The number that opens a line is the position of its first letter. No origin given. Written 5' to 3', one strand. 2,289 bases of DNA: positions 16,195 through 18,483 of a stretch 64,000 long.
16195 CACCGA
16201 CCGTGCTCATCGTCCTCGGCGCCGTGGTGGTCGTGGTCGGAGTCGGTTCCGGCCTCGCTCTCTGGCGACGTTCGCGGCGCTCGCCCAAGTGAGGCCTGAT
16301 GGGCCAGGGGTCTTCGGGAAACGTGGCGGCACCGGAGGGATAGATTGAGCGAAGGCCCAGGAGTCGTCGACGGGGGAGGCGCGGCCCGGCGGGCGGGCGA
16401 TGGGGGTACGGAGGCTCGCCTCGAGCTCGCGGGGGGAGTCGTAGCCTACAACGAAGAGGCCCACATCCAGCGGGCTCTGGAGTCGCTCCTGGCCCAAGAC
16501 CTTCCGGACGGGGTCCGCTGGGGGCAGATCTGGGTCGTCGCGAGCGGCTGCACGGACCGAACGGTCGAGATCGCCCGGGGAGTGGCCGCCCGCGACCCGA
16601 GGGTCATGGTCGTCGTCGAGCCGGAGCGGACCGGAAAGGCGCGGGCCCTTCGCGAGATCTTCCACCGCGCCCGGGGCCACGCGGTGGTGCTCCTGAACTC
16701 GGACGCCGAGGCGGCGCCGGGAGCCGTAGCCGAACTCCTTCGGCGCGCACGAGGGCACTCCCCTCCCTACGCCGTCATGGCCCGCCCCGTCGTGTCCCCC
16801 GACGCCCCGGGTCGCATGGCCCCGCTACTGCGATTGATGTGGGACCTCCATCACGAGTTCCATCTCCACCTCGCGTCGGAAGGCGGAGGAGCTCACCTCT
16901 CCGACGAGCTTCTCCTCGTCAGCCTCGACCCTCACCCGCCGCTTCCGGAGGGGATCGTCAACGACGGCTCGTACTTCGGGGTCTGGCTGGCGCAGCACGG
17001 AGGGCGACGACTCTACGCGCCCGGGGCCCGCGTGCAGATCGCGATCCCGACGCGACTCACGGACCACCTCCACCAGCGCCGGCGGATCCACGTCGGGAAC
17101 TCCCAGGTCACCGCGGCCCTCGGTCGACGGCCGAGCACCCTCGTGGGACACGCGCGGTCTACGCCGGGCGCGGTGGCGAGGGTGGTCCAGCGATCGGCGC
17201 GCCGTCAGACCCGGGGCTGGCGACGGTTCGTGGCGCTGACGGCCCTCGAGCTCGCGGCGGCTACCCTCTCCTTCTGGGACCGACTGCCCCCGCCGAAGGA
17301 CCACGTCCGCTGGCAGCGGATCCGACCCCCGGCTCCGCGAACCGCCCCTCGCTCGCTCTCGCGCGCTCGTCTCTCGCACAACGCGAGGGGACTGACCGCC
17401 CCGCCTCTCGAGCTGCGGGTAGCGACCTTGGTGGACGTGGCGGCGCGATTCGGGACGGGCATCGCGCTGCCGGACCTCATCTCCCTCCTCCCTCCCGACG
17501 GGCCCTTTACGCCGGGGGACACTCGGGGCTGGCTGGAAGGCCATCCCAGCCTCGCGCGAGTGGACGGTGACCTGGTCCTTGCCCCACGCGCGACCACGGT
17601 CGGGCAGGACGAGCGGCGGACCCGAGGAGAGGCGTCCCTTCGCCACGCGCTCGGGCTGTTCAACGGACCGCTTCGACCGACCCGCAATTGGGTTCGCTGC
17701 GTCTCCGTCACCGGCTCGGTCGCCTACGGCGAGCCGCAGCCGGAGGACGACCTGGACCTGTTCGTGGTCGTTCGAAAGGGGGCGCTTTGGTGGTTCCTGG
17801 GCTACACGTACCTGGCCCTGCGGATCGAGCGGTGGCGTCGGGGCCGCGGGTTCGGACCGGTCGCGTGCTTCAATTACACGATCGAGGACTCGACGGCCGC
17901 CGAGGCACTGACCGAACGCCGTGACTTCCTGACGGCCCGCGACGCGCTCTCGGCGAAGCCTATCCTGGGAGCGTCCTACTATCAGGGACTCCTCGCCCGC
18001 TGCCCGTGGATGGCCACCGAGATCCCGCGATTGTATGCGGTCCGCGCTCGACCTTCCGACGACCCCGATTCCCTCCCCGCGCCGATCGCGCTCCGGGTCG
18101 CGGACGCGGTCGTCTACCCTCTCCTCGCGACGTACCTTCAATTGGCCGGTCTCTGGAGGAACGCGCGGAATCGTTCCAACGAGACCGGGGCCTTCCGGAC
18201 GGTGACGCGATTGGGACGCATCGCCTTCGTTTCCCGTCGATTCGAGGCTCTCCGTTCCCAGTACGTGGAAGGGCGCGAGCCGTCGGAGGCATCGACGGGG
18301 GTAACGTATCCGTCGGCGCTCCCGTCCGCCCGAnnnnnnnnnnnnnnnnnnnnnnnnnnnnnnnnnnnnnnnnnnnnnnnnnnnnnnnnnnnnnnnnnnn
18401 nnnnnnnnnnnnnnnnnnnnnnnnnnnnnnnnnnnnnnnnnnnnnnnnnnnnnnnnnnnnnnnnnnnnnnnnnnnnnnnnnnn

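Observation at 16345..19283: GT2 glycosyltransferase fused to a Pol-beta-type minimal nucleotidyltransferase, followed by a Trm112-ribbon methyltransferase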

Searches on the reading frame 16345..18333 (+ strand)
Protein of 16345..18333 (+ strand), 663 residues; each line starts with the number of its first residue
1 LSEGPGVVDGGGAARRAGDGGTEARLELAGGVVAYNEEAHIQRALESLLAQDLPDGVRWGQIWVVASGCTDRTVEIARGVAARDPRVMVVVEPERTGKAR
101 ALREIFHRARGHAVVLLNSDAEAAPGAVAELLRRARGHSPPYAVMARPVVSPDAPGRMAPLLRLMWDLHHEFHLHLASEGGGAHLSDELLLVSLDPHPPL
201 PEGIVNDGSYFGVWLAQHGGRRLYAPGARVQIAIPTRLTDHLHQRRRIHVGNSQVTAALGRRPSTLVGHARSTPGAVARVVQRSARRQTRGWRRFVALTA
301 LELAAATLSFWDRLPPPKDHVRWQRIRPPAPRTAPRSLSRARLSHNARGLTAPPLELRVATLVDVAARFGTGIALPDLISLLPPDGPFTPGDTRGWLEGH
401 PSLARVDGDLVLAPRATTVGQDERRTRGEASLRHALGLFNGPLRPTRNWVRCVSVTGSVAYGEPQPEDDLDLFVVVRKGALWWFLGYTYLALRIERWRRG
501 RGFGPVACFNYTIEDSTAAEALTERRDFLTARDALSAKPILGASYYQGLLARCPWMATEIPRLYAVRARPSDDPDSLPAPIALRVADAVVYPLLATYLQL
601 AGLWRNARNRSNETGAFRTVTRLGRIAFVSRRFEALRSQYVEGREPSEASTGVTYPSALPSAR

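Call 7: search_protein_families(library=pfam, proteins=[window:16345-18333:+], max_evalue=0.1)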
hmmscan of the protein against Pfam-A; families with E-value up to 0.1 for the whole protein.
window:16345-18333:+ (663 aa): 4 families
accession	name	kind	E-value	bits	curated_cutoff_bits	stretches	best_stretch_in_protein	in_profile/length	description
PF00535.33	Glycos_transf_2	-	1.5e-20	74.2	23.3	1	32-155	4-123/168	Glycosyl transferase family 2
PF13641.12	Glyco_tranf_2_3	-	3.8e-15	57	27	1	32-247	7-226/230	Glycosyltransferase like family 2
PF13632.12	Glyco_trans_2_3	-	0.00043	20.6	27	1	114-279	2-153/198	Glycosyl transferase family group 2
PF01909.29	NTP_transf_2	-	0.014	16.2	21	1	453-479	17-43/93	Nucleotidyltransferase domain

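Call 8: find_homologous_proteins(query=window:16345-18333:+, max_evalue=0.001)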
Query window:16345-18333:+ (663 aa): 179 proteins with E <= 0.001 among 8000 candidates; the best 120 are listed.
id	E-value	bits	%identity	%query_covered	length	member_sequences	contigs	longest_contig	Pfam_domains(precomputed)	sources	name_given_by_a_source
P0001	0.0e+0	1467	98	100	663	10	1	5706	PF13641.13,PF00535.33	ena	-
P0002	0.0e+0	1316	90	97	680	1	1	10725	PF13641.13,PF00535.33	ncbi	-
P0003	7.7e-240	816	62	96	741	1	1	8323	PF13641.13,PF00535.33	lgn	-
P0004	5.6e-236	803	60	99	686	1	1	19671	PF13641.13,PF00535.33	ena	-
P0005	5.9e-222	757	58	97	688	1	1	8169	PF13632.13,PF13641.13,PF00535.33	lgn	-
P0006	2.3e-208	712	56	92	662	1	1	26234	PF13641.13,PF00535.33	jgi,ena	-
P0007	1.4e-207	709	56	92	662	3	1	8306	PF13641.13,PF00535.33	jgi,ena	-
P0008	4.2e-206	704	56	92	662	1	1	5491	PF13632.13,PF13641.13,PF00535.33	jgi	jgi:hypothetical protein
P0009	5.6e-205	701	55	96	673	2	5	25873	PF13641.13,PF00535.33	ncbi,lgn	-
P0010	3.7e-204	698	56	92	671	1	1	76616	PF13632.13,PF13641.13,PF00535.33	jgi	jgi:glycosyltransferase involved in cell wall biosynthesis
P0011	1.6e-203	696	55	92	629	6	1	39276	PF13641.13,PF00535.33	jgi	-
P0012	5.4e-202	691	54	93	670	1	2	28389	PF13641.13,PF00535.33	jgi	jgi:poly-beta-1,6-N-acetyl-D-glucosamine synthase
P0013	4.3e-198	678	54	92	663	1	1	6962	PF13632.13,PF13641.13,PF00535.33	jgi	jgi:hypothetical protein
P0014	1.2e-197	677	52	96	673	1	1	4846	PF13641.13,PF00535.33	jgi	jgi:glycosyltransferase involved in cell wall biosynthesis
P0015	1.7e-196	673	54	93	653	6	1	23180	PF13641.13,PF00535.33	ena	-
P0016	6.4e-196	671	54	96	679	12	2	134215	PF13641.13,PF00535.33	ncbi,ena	-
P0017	2.3e-195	669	54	92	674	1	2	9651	PF13632.13,PF13641.13,PF00535.33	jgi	jgi:hypothetical protein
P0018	4.0e-195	668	53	93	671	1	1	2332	PF13641.13,PF00535.33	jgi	jgi:glycosyltransferase involved in cell wall biosynthesis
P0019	8.1e-195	667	53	97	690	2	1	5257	PF13641.13,PF00535.33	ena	-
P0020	2.9e-192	659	53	96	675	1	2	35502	PF13641.13,PF00535.33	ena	-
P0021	9.7e-192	657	52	92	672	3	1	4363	PF13641.13,PF00535.33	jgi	-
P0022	9.1e-191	654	52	94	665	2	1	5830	PF13641.13,PF00535.33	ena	-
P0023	2.2e-190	653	52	92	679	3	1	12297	PF13641.13,PF00535.33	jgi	-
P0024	4.3e-190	652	52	92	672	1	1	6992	PF13641.13,PF00535.33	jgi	jgi:poly-beta-1,6-N-acetyl-D-glucosamine synthase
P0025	4.5e-190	652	52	92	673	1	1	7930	PF13641.13,PF00535.33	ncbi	-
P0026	1.0e-189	650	51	93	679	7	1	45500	PF13641.13,PF00535.33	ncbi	ncbi:MAG: glycosyltransferase [Thermoplasmata archaeon]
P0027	4.6e-189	648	53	92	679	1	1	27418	PF13641.13,PF00535.33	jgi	jgi:glycosyltransferase involved in cell wall biosynthesis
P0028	9.6e-189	647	53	93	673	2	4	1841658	PF13641.13,PF00535.33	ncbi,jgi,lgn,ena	ncbi:MAG: glycosyltransferase family 2 protein [Thermoplasmata archaeon]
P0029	1.1e-188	647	54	92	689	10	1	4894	PF13641.13,PF00535.33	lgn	-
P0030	4.2e-188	645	51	96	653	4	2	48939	PF13641.13,PF00535.33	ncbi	ncbi:MAG: glycosyltransferase [Thermoplasmata archaeon]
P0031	1.7e-187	643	53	93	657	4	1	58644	PF13641.13,PF00535.33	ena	-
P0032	2.1e-187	643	53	92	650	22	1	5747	PF13641.13,PF00535.33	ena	-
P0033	6.4e-187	641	50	97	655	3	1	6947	PF13641.13,PF00535.33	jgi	-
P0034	1.6e-186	640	49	97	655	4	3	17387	PF13641.13,PF00535.33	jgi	-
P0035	1.6e-186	640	51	96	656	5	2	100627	PF13641.13,PF00535.33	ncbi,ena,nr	ncbi:MAG TPA: glycosyltransferase [Thermoplasmata archaeon]|nr:glycosyltransferase [Thermoplasmata a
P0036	5.9e-186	638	51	94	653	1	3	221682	PF13641.13,PF00535.33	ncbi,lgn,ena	-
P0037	1.3e-185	637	52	92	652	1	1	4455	PF13641.13,PF00535.33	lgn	-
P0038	1.8e-185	636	51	95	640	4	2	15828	PF13641.13,PF00535.33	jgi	jgi:hypothetical protein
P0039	1.9e-185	636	50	96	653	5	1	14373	PF13641.13,PF00535.33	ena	-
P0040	2.8e-185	636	52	93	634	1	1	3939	PF13641.13,PF00535.33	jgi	jgi:hypothetical protein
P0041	5.3e-185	635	52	94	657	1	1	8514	PF13632.13,PF13641.13,PF00535.33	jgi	jgi:glycosyltransferase involved in cell wall biosynthesis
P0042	7.1e-185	634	50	97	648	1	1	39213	PF13641.13,PF00535.33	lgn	-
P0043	1.3e-184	633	53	93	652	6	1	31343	PF13641.13,PF00535.33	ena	-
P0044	4.2e-184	632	52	92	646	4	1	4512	PF13641.13,PF00535.33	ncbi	ncbi:MAG: glycosyltransferase family 2 protein [Thermoplasmata archaeon]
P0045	4.5e-184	632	51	97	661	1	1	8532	PF13641.13,PF00535.33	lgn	-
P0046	7.9e-184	631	52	93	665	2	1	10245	PF13641.13,PF00535.33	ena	-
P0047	9.0e-184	631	52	93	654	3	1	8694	PF13641.13,PF00535.33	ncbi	ncbi:MAG: glycosyltransferase family 2 protein [Thermoplasmata archaeon]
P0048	9.4e-184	631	50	96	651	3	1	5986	PF13641.13,PF00535.33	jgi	-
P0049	1.2e-182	627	51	96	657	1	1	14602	PF13641.13,PF00535.33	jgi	jgi:hypothetical protein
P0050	2.2e-182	626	51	96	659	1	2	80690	PF13632.13,PF13641.13,PF00535.33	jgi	jgi:hypothetical protein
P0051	8.6e-182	624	51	96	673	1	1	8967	PF13641.13,PF00535.33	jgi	jgi:hypothetical protein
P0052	1.8e-181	623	51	92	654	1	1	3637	PF13641.13,PF00535.33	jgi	jgi:glycosyltransferase involved in cell wall biosynthesis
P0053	2.0e-181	623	52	96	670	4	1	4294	PF13641.13,PF00535.33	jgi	jgi:hypothetical protein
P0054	2.0e-181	623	51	96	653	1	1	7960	PF13641.13,PF00535.33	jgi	jgi:hypothetical protein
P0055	2.4e-181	623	49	100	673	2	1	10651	PF13641.13,PF00535.33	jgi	jgi:hypothetical protein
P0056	2.9e-181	622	51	93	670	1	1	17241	PF13641.13,PF00535.33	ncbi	-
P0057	3.5e-181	622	50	93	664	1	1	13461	PF13641.13,PF00535.33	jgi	jgi:Glycosyl transferase family 2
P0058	5.8e-181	621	51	92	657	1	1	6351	PF13641.13,PF00535.33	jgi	jgi:glycosyltransferase involved in cell wall biosynthesis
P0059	1.6e-180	620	50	94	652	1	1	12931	PF13641.13,PF00535.33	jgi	jgi:poly-beta-1,6-N-acetyl-D-glucosamine synthase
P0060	3.5e-180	619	50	94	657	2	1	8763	PF13641.13,PF00535.33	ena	-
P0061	1.4e-179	617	51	96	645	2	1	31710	PF13641.13,PF00535.33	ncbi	-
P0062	1.5e-179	617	51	96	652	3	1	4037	PF13641.13,PF00535.33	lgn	-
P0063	2.0e-179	616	50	96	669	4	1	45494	PF13641.13,PF00535.33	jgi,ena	jgi:hypothetical protein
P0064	2.0e-179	616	54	86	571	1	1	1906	PF13641.13,PF00535.33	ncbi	-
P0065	2.3e-179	616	50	94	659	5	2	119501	PF13641.13,PF00535.33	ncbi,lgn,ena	ncbi:MAG: glycosyltransferase family 2 protein [Thermoplasmata archaeon]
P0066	2.6e-179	616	48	96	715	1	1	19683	PF13641.13,PF00535.33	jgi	jgi:Glycosyl transferase family 2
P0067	4.4e-179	615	51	96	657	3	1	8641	PF13641.13,PF00535.33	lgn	-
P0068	5.0e-179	615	50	96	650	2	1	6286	PF13641.13,PF00535.33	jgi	jgi:poly-beta-1,6-N-acetyl-D-glucosamine synthase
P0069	7.4e-179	614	51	96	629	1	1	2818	PF13641.13,PF00535.33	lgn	-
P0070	1.3e-178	614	50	96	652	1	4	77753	PF13641.13,PF00535.33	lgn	-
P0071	5.7e-178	612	49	96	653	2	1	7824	PF13641.13,PF00535.33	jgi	jgi:glycosyltransferase involved in cell wall biosynthesis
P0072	2.4e-177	609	51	94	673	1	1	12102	PF13641.13,PF00535.33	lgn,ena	-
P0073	3.6e-177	609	49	96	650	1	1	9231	PF13641.13,PF00535.33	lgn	-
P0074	2.0e-176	606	49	92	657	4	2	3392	PF13632.13,PF13641.13,PF00535.33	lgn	-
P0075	4.8e-176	605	50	96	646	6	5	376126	PF13641.13,PF00535.33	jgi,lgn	-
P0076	4.9e-176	605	49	96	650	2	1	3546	PF13641.13,PF00535.33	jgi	jgi:poly-beta-1,6-N-acetyl-D-glucosamine synthase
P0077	5.6e-176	605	50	96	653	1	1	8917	PF13641.13,PF00535.33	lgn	-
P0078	4.4e-175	602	51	94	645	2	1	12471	PF13641.13,PF00535.33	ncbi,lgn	-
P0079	6.7e-175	601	52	88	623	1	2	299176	PF13641.13,PF00535.33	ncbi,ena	-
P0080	1.2e-174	600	50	96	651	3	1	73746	PF13641.13,PF00535.33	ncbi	ncbi:MAG: glycosyltransferase family A protein [Thermoplasmata archaeon]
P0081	3.1e-174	599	49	95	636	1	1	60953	PF13641.13,PF00535.33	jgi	jgi:poly-beta-1,6-N-acetyl-D-glucosamine synthase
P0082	4.8e-174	599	49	94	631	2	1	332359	PF13641.13,PF00535.33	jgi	jgi:hypothetical protein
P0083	6.1e-174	598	49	96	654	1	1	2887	PF13641.13,PF00535.33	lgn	-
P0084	8.1e-174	598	50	92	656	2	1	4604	PF13641.13,PF00535.33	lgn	-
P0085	8.1e-174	598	48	92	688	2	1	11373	PF13641.13,PF00535.33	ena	-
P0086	8.2e-174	598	48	100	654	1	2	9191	PF13641.13,PF00535.33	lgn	-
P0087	9.0e-174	598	53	86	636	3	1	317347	PF13641.13,PF00535.33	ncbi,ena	-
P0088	2.6e-173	596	48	95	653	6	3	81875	PF13641.13,PF00535.33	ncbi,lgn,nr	ncbi:MAG TPA: glycosyltransferase [Thermoplasmata archaeon]|nr:glycosyltransferase [Thermoplasmata a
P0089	3.1e-173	596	51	92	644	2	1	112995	PF13641.13,PF00535.33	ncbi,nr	ncbi:MAG TPA: glycosyltransferase [Thermoplasmata archaeon]|nr:glycosyltransferase [Thermoplasmata a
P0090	9.0e-173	594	49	96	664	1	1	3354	PF13641.13,PF00535.33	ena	-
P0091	1.4e-172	594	47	96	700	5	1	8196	PF13641.13,PF00535.33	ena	-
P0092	3.6e-172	592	50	94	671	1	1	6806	PF13641.13,PF00535.33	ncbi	-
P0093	9.4e-172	591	49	96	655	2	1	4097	PF13641.13,PF00535.33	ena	-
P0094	2.1e-171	590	49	96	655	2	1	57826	PF13641.13,PF00535.33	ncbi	ncbi:MAG: glycosyltransferase [Thermoplasmata archaeon]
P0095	3.9e-171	589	52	94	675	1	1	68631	PF13641.13,PF00535.33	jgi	jgi:hypothetical protein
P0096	7.1e-171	588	49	94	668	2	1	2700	PF13641.13,PF00535.33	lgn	-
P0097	4.3e-170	585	50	97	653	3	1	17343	PF13641.13,PF00535.33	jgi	-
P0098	8.2e-170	585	47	97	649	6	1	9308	PF13641.13,PF00535.33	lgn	-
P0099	2.7e-169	583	48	96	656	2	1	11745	PF13641.13,PF00535.33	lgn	-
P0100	1.3e-168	581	47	92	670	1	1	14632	PF13641.13,PF00535.33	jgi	jgi:Glycosyl transferase family 2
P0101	2.0e-168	580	48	96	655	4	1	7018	PF13641.13,PF00535.33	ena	-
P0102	2.1e-168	580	50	95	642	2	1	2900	PF13641.13,PF00535.33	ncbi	ncbi:MAG: glycosyltransferase [Thermoplasmata archaeon]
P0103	2.3e-168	580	48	93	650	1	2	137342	PF13641.13,PF00535.33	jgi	jgi:glycosyltransferase involved in cell wall biosynthesis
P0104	2.4e-168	580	47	95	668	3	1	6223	PF13641.13,PF00535.33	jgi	jgi:poly-beta-1,6-N-acetyl-D-glucosamine synthase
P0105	1.3e-167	577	49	93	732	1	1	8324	PF13641.13,PF00535.33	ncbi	-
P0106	1.6e-167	577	47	95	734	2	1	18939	PF13641.13,PF00535.33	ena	-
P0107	1.8e-167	577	49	90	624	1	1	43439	PF13641.13,PF00535.33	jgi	jgi:hypothetical protein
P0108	7.4e-167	575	48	94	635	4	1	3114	PF13641.13,PF00535.33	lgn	-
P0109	8.2e-167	575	49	92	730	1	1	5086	PF13641.13,PF00535.33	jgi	jgi:hypothetical protein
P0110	3.1e-166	573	47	96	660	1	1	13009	PF13641.13,PF00535.33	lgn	-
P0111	4.7e-166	572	47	96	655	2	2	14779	PF13641.13,PF00535.33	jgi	-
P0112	1.2e-165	571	49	95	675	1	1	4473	PF13641.13,PF00535.33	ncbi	-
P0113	1.4e-165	571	48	92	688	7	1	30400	PF13641.13,PF00535.33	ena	-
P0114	2.4e-165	570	48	93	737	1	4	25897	PF13641.13,PF00535.33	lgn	-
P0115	6.5e-165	568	47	96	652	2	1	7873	PF13641.13,PF00535.33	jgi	jgi:Glycosyl transferase family 2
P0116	8.9e-165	568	48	93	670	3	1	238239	PF13641.13,PF00535.33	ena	-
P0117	2.4e-164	566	49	96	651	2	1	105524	PF13641.13,PF00535.33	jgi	jgi:poly-beta-1,6-N-acetyl-D-glucosamine synthase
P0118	6.7e-164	565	46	93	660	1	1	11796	PF13641.13,PF00535.33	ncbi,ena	-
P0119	9.2e-164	565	48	95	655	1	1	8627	PF13641.13,PF00535.33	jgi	jgi:glycosyltransferase involved in cell wall biosynthesis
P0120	1.4e-163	564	47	95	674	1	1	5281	PF13641.13,PF00535.33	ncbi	-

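Call 10: search_protein_families(library=ncbifam, proteins=[window:16345-18333:+], max_evalue=1)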
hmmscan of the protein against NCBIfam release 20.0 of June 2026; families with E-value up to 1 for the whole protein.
window:16345-18333:+ (663 aa): 18 families
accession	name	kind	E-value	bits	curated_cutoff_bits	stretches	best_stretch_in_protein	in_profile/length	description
TIGR03937.1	PgaC_IcaA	equivalog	6.3e-10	38.6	422.3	1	32-137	51-152/407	poly-beta-1,6-N-acetyl-D-glucosamine synthase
NF041865.1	EpsU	equivalog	4.9e-09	35.7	700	1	24-259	37-272/394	exopolysaccharide biosynthesis GT2 family glycosyltransferase EpsU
NF041875.1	EPS_EpsD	equivalog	3.1e-07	30.1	370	1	34-158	7-125/325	exopolysaccharide biosynthesis glycosyltransferase EpsD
NF047683.1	TeichurnBiosyTuaG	equivalog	1.4e-05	24.9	400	1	34-125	14-101/252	teichuronic acid biosynthesis protein TuaG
TIGR04283.1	glyco_like_mftF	equivalog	2.7e-05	23.9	182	1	34-133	7-95/221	TIGR04283 family arsenosugar biosynthesis glycosyltransferase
TIGR04242.1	nodulat_NodC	equivalog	2.7e-05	23.3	550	1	32-136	54-157/395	chitooligosaccharide synthase NodC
NF047588.1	GlcsyltransPgfSStrep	equivalog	3e-05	23.4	500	1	33-134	8-109/308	glycosyltransferase PgfS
NF007482.0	PRK10073.1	equivalog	0.00012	21.2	423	1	32-135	12-110/334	glycosyltransferase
TIGR03469.1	HpnB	hypoth_equivalog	0.00033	19.8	379.25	1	32-136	50-161/386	hopene-associated glycosyltransferase HpnB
NF038302.1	EPS_HpsE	equivalog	0.0016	17.5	300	1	32-132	7-108/307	hormogonium polysaccharide biosynthesis glycosyltransferase HpsE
NF010496.0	PRK13915.1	equivalog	0.0018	17.4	262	1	34-131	39-138/307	glucosyl-3-phosphoglycerate synthase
NF045692.1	OglycostaseCruG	equivalog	0.002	17.1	600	1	33-136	48-153/386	2'-O-glycosyltransferase CruG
TIGR04182.1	glyco_TIGR04182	equivalog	0.0027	17.1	325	1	58-133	26-95/293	S-layer glycoprotein N-glycosyltransferase AglJ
NF050050.1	ProtGlycPglI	equivalog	0.0038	16.6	500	1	32-135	8-108/306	GalNAc(5)-diNAcBac-PP-undecaprenol beta-1,3-glucosyltransferase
NF053846.1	glyco_with_XrtP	equivalog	0.0041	15.8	520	1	35-106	50-119/440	XrtP-associated glycosyltransferase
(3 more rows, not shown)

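Call 19: find_encoding_contigs(protein=P0028, flank=10000, max_places=2)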
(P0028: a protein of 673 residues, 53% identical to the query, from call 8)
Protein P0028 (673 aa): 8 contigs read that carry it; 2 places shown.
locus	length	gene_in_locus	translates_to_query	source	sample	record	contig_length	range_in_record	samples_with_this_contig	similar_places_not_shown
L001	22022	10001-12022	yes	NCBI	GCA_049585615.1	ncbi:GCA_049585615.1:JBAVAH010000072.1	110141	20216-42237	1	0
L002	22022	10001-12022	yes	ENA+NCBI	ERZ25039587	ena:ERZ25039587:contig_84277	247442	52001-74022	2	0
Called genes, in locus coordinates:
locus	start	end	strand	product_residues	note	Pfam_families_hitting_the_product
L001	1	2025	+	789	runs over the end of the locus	PF09286:Pro-kuma_activ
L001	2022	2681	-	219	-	PF04079:SMC_ScpB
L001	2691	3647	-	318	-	PF02616:SMC_ScpA (faint)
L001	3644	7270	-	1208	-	PF02463:SMC_N, PF13175:AAA_15, PF13304:AAA_21 (faint), PF13476:AAA_23, PF13555:AAA_29 (weak), PF06470:SMC_hinge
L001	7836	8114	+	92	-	-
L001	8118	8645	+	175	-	PF12840:HTH_20 (faint), PF24033:DUF7342 (faint), PF24266:HTH_HVO_0163_N, PF01978:TrmB (faint), PF01047:MarR (faint), PF12802:MarR_2 (weak), PF01022:HTH_5, PF13412:HTH_24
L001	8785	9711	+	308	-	-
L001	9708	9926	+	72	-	-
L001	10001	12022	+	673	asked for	PF00535:Glycos_transf_2, PF13641:Glyco_tranf_2_3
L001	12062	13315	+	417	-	PF01209:Ubie_methyltran (weak), PF08241:Methyltransf_11, PF08242:Methyltransf_12 (weak), PF13649:Methyltransf_25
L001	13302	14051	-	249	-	PF00535:Glycos_transf_2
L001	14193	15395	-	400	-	-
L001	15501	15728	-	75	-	-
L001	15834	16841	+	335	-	PF13302:Acetyltransf_3 (weak), PF00583:Acetyltransf_1, PF13673:Acetyltransf_10 (faint), PF13508:Acetyltransf_7 (weak), PF00583:Acetyltransf_1 (weak), PF14542:Acetyltransf_CG (weak)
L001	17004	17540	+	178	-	PF00881:Nitroreductase, PF14512:TM1586_NiRdase (weak), PF00881:Nitroreductase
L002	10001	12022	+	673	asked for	PF00535:Glycos_transf_2, PF13641:Glyco_tranf_2_3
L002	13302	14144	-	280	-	PF00535:Glycos_transf_2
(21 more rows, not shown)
